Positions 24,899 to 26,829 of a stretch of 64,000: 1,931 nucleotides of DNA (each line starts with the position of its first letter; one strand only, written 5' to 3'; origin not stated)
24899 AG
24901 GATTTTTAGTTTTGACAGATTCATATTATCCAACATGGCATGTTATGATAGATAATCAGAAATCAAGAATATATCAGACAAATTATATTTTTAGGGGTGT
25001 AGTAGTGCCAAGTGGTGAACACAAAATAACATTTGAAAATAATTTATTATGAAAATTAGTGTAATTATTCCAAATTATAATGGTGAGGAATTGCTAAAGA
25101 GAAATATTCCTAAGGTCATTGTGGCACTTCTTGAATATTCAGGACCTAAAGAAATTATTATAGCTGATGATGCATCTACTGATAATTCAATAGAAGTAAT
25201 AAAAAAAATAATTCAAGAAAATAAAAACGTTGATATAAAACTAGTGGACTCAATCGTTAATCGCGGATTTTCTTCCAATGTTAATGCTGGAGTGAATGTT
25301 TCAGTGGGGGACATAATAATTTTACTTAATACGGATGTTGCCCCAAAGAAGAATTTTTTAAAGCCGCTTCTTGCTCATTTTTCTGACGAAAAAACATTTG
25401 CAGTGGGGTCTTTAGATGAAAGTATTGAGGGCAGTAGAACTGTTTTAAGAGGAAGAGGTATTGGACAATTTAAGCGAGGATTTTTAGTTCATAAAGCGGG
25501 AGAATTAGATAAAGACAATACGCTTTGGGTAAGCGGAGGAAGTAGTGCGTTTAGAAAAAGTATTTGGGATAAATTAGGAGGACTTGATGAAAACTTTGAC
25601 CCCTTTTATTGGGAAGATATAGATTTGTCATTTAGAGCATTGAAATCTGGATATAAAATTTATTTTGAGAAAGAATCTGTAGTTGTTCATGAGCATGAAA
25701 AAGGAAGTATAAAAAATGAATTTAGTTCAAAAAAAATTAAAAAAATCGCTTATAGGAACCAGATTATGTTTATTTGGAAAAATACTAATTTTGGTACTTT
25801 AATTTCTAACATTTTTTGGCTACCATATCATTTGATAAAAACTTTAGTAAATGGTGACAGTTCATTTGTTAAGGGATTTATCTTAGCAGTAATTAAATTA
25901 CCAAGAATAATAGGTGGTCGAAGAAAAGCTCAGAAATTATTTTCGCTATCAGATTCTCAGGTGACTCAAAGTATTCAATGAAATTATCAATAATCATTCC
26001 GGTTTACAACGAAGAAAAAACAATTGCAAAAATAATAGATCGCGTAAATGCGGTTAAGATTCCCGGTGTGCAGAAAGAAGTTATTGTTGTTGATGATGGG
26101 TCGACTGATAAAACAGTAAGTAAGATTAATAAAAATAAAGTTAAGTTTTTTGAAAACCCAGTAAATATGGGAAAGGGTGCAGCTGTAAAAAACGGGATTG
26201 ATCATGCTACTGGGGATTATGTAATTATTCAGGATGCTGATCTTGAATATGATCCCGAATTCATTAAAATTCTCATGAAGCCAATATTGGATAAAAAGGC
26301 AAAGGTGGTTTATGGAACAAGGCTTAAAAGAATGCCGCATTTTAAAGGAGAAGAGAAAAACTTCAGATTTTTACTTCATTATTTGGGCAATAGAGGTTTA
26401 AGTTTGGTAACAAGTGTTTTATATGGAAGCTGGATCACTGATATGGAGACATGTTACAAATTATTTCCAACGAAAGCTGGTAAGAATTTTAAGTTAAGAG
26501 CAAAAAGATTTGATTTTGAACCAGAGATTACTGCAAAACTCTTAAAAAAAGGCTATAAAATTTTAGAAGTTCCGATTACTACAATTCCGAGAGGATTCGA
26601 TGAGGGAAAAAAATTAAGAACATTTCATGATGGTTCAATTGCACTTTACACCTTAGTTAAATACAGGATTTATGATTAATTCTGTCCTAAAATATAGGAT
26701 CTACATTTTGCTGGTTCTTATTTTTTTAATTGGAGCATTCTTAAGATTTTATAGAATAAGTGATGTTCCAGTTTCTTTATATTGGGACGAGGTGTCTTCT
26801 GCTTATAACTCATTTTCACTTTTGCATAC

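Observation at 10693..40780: Four polyprenyl-phosphate-sugar synthase (GT2) → GT-C modules imply extracytoplasmic glycosylation from lipid-linked monosaccharides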

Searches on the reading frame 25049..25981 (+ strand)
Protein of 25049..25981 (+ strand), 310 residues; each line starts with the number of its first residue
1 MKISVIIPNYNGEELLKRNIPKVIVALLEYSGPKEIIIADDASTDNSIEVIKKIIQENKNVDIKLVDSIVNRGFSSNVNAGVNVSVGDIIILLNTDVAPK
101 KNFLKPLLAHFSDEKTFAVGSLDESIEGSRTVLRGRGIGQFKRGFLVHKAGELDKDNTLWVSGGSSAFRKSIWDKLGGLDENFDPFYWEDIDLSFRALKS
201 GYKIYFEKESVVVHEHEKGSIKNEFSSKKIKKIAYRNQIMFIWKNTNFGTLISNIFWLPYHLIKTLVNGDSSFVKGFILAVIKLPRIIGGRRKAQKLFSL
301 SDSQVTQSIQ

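Call 5: search_protein_families(library=pfam, proteins=[window:25049-25981:+], max_evalue=0.01)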
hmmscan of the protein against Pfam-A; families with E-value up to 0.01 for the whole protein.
window:25049-25981:+ (310 aa): 5 families
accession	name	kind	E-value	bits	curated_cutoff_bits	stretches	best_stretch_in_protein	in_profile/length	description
PF00535.33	Glycos_transf_2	-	3.4e-26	92.6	23.3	1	4-175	1-166/168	Glycosyl transferase family 2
PF13641.12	Glyco_tranf_2_3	-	4.3e-17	63.3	27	1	3-218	3-215/230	Glycosyltransferase like family 2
PF13632.12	Glyco_trans_2_3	-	4.5e-08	33.6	27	1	89-272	1-182/198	Glycosyl transferase family group 2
PF10111.15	Glyco_tranf_2_2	-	1.3e-07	31.8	27.3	1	4-97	1-92/276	Glycosyltransferase like family 2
PF02709.20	Glyco_transf_7C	-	0.0049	16.9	23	1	162-206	20-64/78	N-terminal domain of galactosyltransferase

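Call 10: search_protein_families(library=ncbifam, proteins=[window:25049-25981:+], max_evalue=0.001)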
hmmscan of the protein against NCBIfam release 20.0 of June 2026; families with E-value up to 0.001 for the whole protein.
window:25049-25981:+ (310 aa): 22 families
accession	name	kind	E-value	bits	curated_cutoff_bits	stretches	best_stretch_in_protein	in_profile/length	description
NF041875.1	EPS_EpsD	equivalog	1.8e-17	63.8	370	1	3-222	1-214/325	exopolysaccharide biosynthesis glycosyltransferase EpsD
TIGR03937.1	PgaC_IcaA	equivalog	2.7e-17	62.8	422.3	1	2-211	46-247/407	poly-beta-1,6-N-acetyl-D-glucosamine synthase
TIGR03965.1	mycofact_glyco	equivalog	7.1e-17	61.4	280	2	2-120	75-188/467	mycofactocin biosynthesis glycosyltransferase MftF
NF038299.1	EPS_HpsN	equivalog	5.5e-13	48.6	425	1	2-115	2-110/317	hormogonium polysaccharide biosynthesis glycosyltransferase HpsN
TIGR04283.1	glyco_like_mftF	equivalog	3.7e-12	46.3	182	1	3-212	1-183/221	TIGR04283 family arsenosugar biosynthesis glycosyltransferase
NF007986.1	PRK10714.1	equivalog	1.8e-11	43.6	529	1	2-119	7-122/316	undecaprenyl-phosphate 4-deoxy-4-formamido-L-arabinose transferase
TIGR03111.1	glyc2_xrt_Gpos1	hypoth_equivalog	4.1e-11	42.3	363.95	1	2-173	50-227/439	TIGR03111 family XrtG-associated glycosyltransferase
NF047588.1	GlcsyltransPgfSStrep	equivalog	6.6e-11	42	500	1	1-113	1-112/308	glycosyltransferase PgfS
NF007482.0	PRK10073.1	equivalog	1e-10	41.2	423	1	2-103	7-102/334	glycosyltransferase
NF050050.1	ProtGlycPglI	equivalog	3.2e-10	39.9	500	1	2-111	3-108/306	GalNAc(5)-diNAcBac-PP-undecaprenol beta-1,3-glucosyltransferase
NF053739.1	GlytfEpsEBac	equivalog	1.2e-09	37.6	450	1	2-220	2-209/265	glycosyltransferase EpsE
NF047683.1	TeichurnBiosyTuaG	equivalog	8.3e-09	35.4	400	1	2-112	7-112/252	teichuronic acid biosynthesis protein TuaG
TIGR01556.1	rhamnosyltran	subfamily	1.4e-08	34.3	200.55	1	34-225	22-211/281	rhamnosyltransferase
NF038302.1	EPS_HpsE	equivalog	1.7e-08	33.8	300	1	1-128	1-126/307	hormogonium polysaccharide biosynthesis glycosyltransferase HpsE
TIGR03472.1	HpnI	equivalog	1.6e-06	27.2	310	1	3-207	43-245/373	bacteriohopanetetrol glucosamine biosynthesis glycosyltransferase HpnI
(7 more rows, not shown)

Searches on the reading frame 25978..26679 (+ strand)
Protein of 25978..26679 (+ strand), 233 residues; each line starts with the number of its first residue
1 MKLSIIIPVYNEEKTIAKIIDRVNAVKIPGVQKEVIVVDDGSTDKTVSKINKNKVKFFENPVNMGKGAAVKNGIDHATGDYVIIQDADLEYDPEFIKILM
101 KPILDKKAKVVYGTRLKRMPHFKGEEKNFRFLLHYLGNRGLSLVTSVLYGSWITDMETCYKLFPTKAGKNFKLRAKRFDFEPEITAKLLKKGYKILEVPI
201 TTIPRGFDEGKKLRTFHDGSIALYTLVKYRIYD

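Call 5: search_protein_families(library=pfam, proteins=[window:25978-26679:+], max_evalue=0.01)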
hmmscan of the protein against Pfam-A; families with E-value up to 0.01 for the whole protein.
window:25978-26679:+ (233 aa): 4 families
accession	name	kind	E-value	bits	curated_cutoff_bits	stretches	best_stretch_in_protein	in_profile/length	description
PF00535.33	Glycos_transf_2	-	3.3e-34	118.7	23.3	1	4-139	1-143/168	Glycosyl transferase family 2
PF10111.15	Glyco_tranf_2_2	-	1.6e-08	34.8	27.3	1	4-94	1-97/276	Glycosyltransferase like family 2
PF13641.12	Glyco_tranf_2_3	-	3.1e-07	31.1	27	1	3-114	3-121/230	Glycosyltransferase like family 2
PF13506.12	Glyco_transf_21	-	0.0017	18.3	21.7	1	61-113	17-65/174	Glycosyl transferase family 21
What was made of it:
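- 25978..26679 (+): TM-less GT2 of the polyprenyl-phosphate glycosyltransferase class, DPMS/AglJ-like (233 aa), synthase 3. PF00535 at 119 bits (call 5).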

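Call 10: search_protein_families(library=ncbifam, proteins=[window:25978-26679:+], max_evalue=0.001)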
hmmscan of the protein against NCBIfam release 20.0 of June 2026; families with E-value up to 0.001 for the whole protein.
window:25978-26679:+ (233 aa): 26 families (the best 25 are shown)
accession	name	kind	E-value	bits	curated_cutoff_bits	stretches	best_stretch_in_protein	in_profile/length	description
TIGR04182.1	glyco_TIGR04182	equivalog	3.5e-33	115.2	325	1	3-229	2-217/293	S-layer glycoprotein N-glycosyltransferase AglJ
NF047588.1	GlcsyltransPgfSStrep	equivalog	6e-20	71.7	500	1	1-116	1-122/308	glycosyltransferase PgfS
NF041875.1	EPS_EpsD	equivalog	4.3e-18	65.8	370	1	3-114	1-115/325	exopolysaccharide biosynthesis glycosyltransferase EpsD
TIGR04283.1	glyco_like_mftF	equivalog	1.7e-17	63.7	182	1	3-111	1-104/221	TIGR04283 family arsenosugar biosynthesis glycosyltransferase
NF058614.1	PPMAGASynPpgS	equivalog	1.7e-17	63.6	370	1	5-203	4-197/226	polyprenyl-phospho-N-acetylgalactosaminyl synthase PpgS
TIGR03937.1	PgaC_IcaA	equivalog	3.1e-16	59.3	422.3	1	2-106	46-153/407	poly-beta-1,6-N-acetyl-D-glucosamine synthase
NF010496.0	PRK13915.1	equivalog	3.5e-16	59.1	262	1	2-111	32-151/307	glucosyl-3-phosphoglycerate synthase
NF007482.0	PRK10073.1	equivalog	4e-15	55.6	423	1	2-102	7-109/334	glycosyltransferase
NF007986.1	PRK10714.1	equivalog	5.6e-15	55.1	529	1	2-115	7-126/316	undecaprenyl-phosphate 4-deoxy-4-formamido-L-arabinose transferase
NF041391.1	DPhHxTase_Halo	equivalog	1.1e-12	47.4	375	1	9-203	3-184/213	dolichyl-phosphate hexose transferase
TIGR03965.1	mycofact_glyco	equivalog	4.5e-12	45.6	280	1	3-110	76-186/467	mycofactocin biosynthesis glycosyltransferase MftF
TIGR03111.1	glyc2_xrt_Gpos1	hypoth_equivalog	7.3e-10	38.2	363.95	1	3-120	51-174/439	TIGR03111 family XrtG-associated glycosyltransferase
NF047683.1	TeichurnBiosyTuaG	equivalog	1.3e-09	38.1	400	1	3-97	8-105/252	teichuronic acid biosynthesis protein TuaG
NF050050.1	ProtGlycPglI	equivalog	5.8e-09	35.8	500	1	2-105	3-110/306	GalNAc(5)-diNAcBac-PP-undecaprenol beta-1,3-glucosyltransferase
NF053739.1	GlytfEpsEBac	equivalog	8.1e-09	34.8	450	1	2-88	2-92/265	glycosyltransferase EpsE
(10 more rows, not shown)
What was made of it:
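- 25978..26679 (+): AglJ model at 115 bits (call 10).
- Closest known: Haloferax volcanii AglD-AglR-AglS and AglJ/G/I/E-AglB. Same: AglJ is the best NCBIfam match of 25978 (call 10).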

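Call 12: search_solved_structures(query=window:25978-26679:+, max_evalue=0.001)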
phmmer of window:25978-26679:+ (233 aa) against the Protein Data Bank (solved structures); distinct sequences matched with E-value up to 0.001: 27.
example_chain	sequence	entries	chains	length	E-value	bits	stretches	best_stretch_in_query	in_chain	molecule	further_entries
5mlz_A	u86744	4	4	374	1e-14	57.7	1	1-228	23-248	Dolichol monophosphate mannose synthase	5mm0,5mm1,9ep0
5ekp_C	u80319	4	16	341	2.3e-13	53.3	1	2-119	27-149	Uncharacterized glycosyltransferase sll0501 | Glycosyltransferase sll0501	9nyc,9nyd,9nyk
5eke_A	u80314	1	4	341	2.3e-13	53.3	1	2-119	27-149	Uncharacterized glycosyltransferase sll0501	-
9nye_A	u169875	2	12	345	2.3e-13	53.3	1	2-119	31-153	Glycosyltransferase sll0501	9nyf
9hwj_A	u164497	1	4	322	2.7e-12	49.8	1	2-111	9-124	Undecaprenyl-phosphate 4-deoxy-4-formamido-L-arabinose transferase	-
9bhc_C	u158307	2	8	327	1.7e-11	47.2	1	2-111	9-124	Undecaprenyl-phosphate 4-deoxy-4-formamido-L-arabinose transferase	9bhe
8vxh_A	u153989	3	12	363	2.2e-11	46.8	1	2-111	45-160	Undecaprenyl-phosphate 4-deoxy-4-formamido-L-arabinose transferase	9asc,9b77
6p61_A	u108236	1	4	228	4.7e-11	45.7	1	3-101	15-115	Glycosyltransferase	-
4y6n_A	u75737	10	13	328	1.1e-09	41.2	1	3-106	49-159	Glucosyl-3-phosphoglycerate synthase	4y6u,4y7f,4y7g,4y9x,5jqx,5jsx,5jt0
3e25_A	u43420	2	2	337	1.2e-09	41.1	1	3-106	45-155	Putative uncharacterized protein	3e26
4ddz_A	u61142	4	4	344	1.2e-09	41.1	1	3-106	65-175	GLUCOSYL-3-PHOSPHOGLYCERATE SYNTHASE (GpgS) | Glucosyl-3-phosphoglycerate synthase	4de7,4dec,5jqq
5tze_C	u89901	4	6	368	4.1e-09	39.4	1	1-97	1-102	Glycosyl transferase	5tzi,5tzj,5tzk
3ckj_A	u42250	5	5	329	6.3e-09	38.8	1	3-105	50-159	Putative uncharacterized protein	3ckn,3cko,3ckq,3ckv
5tz8_A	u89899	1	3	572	8.9e-09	38.3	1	1-97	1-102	Glycosyl transferase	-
7pdo_A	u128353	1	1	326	2.2e-08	37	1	3-107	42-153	Glucosyl-3-phosphoglycerate synthase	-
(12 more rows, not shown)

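Call 13: find_encoding_contigs(protein=window:25978-26679:+, flank=2000, max_places=4)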
Protein window:25978-26679:+ (233 aa): 1 contig read that carries it; 1 place shown.
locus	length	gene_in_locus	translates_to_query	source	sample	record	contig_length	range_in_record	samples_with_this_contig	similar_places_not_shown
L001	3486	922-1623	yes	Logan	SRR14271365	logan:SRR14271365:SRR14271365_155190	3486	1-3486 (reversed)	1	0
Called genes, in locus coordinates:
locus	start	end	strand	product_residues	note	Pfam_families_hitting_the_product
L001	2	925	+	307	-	?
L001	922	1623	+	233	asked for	PF00535:Glycos_transf_2, PF10111:Glyco_tranf_2_2, PF13641:Glyco_tranf_2_3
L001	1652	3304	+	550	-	PF13231:PMT_2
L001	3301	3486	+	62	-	?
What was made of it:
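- Tried and rejected: The look-up of 25978 gave only a 3.5-kb Logan contig (call 13).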

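Call 18: find_related_loci(query=window:25978-26679:+, collection=genome_contigs, flank=10000)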
Query window:25978-26679:+ (233 aa) in genome_contigs; peptide patterns used: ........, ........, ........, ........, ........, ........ (x = any residue, [..] = any of these).
600 stretches matched a pattern (row limit reached: there are more); 591 encode a relative of the query (tblastn E <= 1e-3); the best 80 are kept; 80 distinct loci.
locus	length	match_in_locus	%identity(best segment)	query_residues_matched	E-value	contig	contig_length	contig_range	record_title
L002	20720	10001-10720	63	1-233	9e-97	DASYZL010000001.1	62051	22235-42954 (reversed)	MAG TPA_asm: Patescibacteria group bacterium isolate SMAG_U6361 k141_1012309, whole genome shotgun sequence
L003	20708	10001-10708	64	1-233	4e-96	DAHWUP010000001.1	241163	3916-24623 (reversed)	MAG TPA_asm: Candidatus Levyibacteriota bacterium isolate clean1537 NODE_1_length_241163_cov_9.246451, whole genome shot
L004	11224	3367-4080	61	1-233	4e-91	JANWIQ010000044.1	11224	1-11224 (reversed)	MAG: Candidatus Paceibacterota bacterium isolate CRAIB_MAG45 c_000000049279, whole genome shotgun sequence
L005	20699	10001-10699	62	3-230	2e-89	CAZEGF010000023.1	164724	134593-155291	MAG TPA_asm: uncultured Gammaproteobacteria bacterium isolate SRP135725_co2_582 genome assembly, contig: k141_448336, wh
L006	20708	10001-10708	58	1-230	2e-88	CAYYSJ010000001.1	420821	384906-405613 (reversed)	MAG TPA_asm: uncultured Gammaproteobacteria bacterium isolate SRP272529_co1_214 genome assembly, contig: NODE_3_length_4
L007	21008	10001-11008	55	2-230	1e-72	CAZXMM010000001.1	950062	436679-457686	MAG TPA_asm: uncultured Gammaproteobacteria bacterium isolate SRP173033_co1_283 genome assembly, contig: NODE_1_length_9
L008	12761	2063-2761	50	2-233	2e-70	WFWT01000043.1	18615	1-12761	MAG: Anaerolineae bacterium isolate S141_23 k151_163466, whole genome shotgun sequence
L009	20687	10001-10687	52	3-233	7e-69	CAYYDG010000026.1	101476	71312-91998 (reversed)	MAG TPA_asm: uncultured Heliomicrobium sp. isolate binchicken_co276_100 genome assembly, contig: NODE_234_length_101476_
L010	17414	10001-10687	51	1-233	1e-68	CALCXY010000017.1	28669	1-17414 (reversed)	MAG TPA_asm: Candidatus Woesearchaeota archaeon isolate ERR599062_bin.4_CONCOCT_v1.1_MAG genome assembly, contig: ERZ841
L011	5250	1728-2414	51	3-233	6e-68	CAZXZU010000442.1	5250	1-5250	MAG TPA_asm: uncultured Heliomicrobium sp. isolate binchicken_co248_361 genome assembly, contig: NODE_28220_length_5250_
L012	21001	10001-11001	53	1-233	7e-68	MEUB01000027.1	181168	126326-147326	MAG: candidate division WOR-1 bacterium RIFOXYB2_FULL_37_13 rifoxyb2_full_scaffold_34, whole genome shotgun sequence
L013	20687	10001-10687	52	1-233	1e-67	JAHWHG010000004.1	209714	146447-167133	MAG: Candidatus Woesearchaeota archaeon isolate FT2_348 k127_17418714, whole genome shotgun sequence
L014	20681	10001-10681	51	2-231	1e-67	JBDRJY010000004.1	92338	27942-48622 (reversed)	MAG: archaeon isolate MEGAHIT-group-1.682 k141_2704970, whole genome shotgun sequence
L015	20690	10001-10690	52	1-230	4e-66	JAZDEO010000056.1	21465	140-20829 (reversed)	MAG: archaeon isolate MEGAHIT-group-0.155 k141_14704426, whole genome shotgun sequence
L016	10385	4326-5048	46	1-231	3e-66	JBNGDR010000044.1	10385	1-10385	MAG: Anaerolineae bacterium isolate E05-034 bin59_IDBA_re-assembly_contigs.fa-44, whole genome shotgun sequence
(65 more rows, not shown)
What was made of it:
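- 25978..26679 (+): The family is widespread at 43-64% identity (call 18).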

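Call 48: search_solved_structures(query=A3, max_evalue=0.00001, show_alignments=1)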
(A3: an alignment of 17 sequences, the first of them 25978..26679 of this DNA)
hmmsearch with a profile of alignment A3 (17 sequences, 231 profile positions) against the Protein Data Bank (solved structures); distinct sequences matched with E-value up to 0.00001: 41.
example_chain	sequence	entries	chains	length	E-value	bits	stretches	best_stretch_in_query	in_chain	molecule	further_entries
5mlz_A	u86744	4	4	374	4.7e-29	104.7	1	1-226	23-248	Dolichol monophosphate mannose synthase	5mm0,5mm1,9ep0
9hwj_A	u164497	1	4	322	7.6e-25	91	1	1-210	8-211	Undecaprenyl-phosphate 4-deoxy-4-formamido-L-arabinose transferase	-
5eke_A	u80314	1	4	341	2.7e-23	85.9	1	2-146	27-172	Uncharacterized glycosyltransferase sll0501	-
5ekp_C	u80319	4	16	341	2.8e-23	85.9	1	2-146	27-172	Uncharacterized glycosyltransferase sll0501 | Glycosyltransferase sll0501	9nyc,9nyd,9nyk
9nye_A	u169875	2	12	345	2.8e-23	85.8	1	2-146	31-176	Glycosyltransferase sll0501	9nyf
9bhc_C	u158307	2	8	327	6.7e-23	84.6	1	1-210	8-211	Undecaprenyl-phosphate 4-deoxy-4-formamido-L-arabinose transferase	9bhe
8vxh_A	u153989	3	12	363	8.9e-23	84.2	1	1-210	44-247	Undecaprenyl-phosphate 4-deoxy-4-formamido-L-arabinose transferase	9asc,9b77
2z87_A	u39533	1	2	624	2.6e-21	79.4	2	3-111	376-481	Chondroitin synthase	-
2z86_A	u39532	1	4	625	2.6e-21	79.4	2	3-111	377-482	Chondroitin synthase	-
5tze_C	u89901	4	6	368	7.3e-17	64.8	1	1-116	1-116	Glycosyl transferase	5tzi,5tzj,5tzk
5tz8_A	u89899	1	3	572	1.4e-16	63.9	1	1-115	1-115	Glycosyl transferase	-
3bcv_A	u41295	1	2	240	5.3e-16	62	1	2-119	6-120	Putative glycosyltransferase protein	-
6yv7_B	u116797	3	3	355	3e-15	59.6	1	3-96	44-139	Glycosyl transferase, family 2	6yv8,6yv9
6yv7_A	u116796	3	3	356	3e-15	59.6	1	3-96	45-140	Glycosyl transferase, family 2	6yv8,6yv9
6p61_A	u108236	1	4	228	1.7e-14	57.1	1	3-109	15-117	Glycosyltransferase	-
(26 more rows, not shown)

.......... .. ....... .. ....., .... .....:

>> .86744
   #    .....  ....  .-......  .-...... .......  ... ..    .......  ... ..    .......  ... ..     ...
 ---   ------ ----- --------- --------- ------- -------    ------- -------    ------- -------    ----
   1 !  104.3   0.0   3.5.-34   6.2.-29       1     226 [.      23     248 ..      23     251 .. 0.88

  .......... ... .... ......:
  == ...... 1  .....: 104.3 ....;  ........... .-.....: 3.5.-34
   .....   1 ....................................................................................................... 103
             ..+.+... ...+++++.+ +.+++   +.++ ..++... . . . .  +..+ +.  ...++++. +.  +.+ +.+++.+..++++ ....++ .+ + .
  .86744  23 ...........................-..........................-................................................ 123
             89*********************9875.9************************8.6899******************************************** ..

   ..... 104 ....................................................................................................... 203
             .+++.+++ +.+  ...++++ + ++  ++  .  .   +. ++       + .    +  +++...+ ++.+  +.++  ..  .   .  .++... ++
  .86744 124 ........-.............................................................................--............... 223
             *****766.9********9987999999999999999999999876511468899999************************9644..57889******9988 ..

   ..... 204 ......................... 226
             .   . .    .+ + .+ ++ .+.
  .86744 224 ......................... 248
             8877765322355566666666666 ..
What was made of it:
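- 25978..26679 (+): The family profile matches PfDPMS at 4.7e-29 over its full length (call 48).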
